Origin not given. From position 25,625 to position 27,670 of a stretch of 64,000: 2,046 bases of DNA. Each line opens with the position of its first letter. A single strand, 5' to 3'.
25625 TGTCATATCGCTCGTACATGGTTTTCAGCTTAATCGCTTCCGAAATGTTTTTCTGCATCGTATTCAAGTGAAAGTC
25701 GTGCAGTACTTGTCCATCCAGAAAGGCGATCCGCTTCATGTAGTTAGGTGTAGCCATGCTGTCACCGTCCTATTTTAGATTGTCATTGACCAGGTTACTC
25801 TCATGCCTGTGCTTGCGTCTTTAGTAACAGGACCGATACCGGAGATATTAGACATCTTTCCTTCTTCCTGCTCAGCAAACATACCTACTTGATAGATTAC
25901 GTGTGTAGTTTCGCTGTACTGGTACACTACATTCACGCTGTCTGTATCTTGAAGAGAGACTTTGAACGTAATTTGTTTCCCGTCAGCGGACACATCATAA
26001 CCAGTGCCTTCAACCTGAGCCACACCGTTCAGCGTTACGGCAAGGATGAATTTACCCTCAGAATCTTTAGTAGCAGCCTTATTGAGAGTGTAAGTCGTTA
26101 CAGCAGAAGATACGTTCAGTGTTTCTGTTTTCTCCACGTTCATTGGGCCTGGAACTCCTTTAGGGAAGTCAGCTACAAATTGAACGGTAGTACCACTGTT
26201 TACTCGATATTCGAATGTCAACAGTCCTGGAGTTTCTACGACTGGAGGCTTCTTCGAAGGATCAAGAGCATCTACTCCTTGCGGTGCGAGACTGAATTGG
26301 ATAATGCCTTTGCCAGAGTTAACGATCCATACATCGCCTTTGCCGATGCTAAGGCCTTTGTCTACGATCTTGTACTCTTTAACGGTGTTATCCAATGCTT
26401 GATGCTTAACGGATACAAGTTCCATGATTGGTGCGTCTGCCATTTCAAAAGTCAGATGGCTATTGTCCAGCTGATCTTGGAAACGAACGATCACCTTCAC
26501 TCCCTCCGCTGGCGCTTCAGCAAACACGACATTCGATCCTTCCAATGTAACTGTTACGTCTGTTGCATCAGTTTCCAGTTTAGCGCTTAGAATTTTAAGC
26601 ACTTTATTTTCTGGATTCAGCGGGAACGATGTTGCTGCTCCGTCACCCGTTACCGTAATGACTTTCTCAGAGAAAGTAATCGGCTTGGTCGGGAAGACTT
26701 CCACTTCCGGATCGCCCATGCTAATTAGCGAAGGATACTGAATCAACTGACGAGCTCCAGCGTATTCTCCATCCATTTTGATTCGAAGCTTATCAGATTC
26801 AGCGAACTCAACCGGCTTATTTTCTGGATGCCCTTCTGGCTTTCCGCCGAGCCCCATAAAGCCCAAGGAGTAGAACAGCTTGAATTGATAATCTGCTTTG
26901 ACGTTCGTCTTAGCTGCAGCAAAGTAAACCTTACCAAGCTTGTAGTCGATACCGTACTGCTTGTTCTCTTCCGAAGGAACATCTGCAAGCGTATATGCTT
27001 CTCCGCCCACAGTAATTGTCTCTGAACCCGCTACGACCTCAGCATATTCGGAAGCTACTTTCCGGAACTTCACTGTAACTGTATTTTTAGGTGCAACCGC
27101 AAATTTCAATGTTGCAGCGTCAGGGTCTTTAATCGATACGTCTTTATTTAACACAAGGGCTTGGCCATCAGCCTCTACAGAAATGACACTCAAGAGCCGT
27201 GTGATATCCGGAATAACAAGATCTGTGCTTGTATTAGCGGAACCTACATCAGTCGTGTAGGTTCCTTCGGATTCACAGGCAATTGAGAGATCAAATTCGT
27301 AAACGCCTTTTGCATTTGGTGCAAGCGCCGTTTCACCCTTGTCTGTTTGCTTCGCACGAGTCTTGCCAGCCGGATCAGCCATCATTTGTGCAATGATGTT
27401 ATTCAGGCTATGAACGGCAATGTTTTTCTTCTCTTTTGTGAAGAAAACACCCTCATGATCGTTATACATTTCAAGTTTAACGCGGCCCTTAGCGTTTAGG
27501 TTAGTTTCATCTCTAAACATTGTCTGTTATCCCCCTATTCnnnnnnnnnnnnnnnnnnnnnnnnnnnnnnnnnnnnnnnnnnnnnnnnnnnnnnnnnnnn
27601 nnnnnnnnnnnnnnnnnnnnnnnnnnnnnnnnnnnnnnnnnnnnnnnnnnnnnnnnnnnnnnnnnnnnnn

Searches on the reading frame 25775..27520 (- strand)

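Call 11: search_protein_families(library=phrogs, proteins=[window:25775-27520:-], max_evalue=0.001)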
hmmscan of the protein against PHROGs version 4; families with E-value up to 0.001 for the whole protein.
window:25775-27520:- (581 aa): 0 families

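Call 59: search_protein_families(library=pfam, proteins=[window:25775-27520:-], max_evalue=0.01)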
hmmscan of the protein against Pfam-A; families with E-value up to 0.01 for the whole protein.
window:25775-27520:- (581 aa): 1 family
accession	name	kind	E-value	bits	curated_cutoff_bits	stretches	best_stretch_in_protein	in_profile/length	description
PF09343.15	DUF2460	-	0.00043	20.2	30.4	0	302-371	126-204/205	Conserved hypothetical protein 2217 (DUF2460)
